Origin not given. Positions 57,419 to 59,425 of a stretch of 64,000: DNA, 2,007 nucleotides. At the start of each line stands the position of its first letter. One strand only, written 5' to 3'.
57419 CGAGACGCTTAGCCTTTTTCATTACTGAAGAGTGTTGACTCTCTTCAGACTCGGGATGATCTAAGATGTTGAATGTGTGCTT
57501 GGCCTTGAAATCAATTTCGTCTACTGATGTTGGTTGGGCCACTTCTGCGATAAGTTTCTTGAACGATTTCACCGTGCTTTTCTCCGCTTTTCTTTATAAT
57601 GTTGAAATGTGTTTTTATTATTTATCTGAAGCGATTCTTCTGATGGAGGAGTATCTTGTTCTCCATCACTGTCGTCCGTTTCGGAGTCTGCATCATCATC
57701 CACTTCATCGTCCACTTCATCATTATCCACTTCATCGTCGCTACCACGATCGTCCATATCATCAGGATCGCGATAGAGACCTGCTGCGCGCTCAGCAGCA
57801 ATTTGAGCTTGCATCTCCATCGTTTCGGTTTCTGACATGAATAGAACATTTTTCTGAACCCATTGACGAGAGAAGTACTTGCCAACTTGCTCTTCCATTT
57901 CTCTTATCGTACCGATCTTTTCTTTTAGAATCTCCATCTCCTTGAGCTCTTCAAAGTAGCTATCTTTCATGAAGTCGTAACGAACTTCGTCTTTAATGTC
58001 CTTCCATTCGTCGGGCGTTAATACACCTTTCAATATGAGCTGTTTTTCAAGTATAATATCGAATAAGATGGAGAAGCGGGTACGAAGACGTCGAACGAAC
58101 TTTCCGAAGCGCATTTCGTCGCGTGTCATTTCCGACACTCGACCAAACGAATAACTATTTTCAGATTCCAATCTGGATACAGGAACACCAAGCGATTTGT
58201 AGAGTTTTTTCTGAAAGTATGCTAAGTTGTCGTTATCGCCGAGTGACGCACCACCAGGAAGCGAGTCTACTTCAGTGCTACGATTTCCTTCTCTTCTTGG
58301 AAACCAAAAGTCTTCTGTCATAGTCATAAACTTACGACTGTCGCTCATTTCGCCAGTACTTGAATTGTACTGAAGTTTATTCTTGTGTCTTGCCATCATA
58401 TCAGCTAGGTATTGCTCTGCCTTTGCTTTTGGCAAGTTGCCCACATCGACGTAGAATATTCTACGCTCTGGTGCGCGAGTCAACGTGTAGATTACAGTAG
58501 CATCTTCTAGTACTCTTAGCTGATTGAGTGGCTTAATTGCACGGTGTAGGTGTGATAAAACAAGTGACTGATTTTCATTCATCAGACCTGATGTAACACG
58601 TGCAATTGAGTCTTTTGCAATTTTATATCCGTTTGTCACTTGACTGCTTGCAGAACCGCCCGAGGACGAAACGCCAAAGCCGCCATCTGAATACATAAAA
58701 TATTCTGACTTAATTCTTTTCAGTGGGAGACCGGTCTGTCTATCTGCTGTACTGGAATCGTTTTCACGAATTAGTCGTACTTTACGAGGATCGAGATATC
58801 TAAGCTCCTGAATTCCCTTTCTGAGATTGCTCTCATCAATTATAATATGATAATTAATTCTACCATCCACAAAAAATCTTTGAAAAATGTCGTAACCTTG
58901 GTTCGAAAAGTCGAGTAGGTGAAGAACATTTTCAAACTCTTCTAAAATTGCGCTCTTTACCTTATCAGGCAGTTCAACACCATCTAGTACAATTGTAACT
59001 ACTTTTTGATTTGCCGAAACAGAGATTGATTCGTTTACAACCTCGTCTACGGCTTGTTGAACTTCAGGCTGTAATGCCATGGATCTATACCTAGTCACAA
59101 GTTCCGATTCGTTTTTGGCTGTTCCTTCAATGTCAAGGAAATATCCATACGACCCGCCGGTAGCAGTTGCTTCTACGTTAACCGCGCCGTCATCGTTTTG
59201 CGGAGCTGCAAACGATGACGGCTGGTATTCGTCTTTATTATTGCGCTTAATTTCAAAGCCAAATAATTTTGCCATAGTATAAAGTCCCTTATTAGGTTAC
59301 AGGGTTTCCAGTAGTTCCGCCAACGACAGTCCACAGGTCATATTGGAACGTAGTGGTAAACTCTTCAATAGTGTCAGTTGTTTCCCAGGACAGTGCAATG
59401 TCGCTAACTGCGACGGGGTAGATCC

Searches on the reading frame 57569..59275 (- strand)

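Call 7: search_protein_families(library=pfam, proteins=[window:57569-59275:-], max_evalue=0.01)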
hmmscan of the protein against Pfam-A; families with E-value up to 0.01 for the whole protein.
window:57569-59275:- (568 aa): 1 family
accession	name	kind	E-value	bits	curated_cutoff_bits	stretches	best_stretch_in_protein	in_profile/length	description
PF07230.16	Portal_T4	-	4.1e-159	530.4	22.9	1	57-495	2-433/433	Bacteriophage T4-like portal protein (Gp20)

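Call 8: search_protein_families(library=phrogs, proteins=[window:57569-59275:-], max_evalue=0.01)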
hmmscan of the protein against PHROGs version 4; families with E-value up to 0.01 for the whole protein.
window:57569-59275:- (568 aa): 2 families
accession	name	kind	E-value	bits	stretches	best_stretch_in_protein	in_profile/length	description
phrog_213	-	head and packaging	4.5e-190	633.7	1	1-516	2-518/528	portal protein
phrog_23805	-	unknown function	0.0019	19.5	1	269-305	16-52/72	-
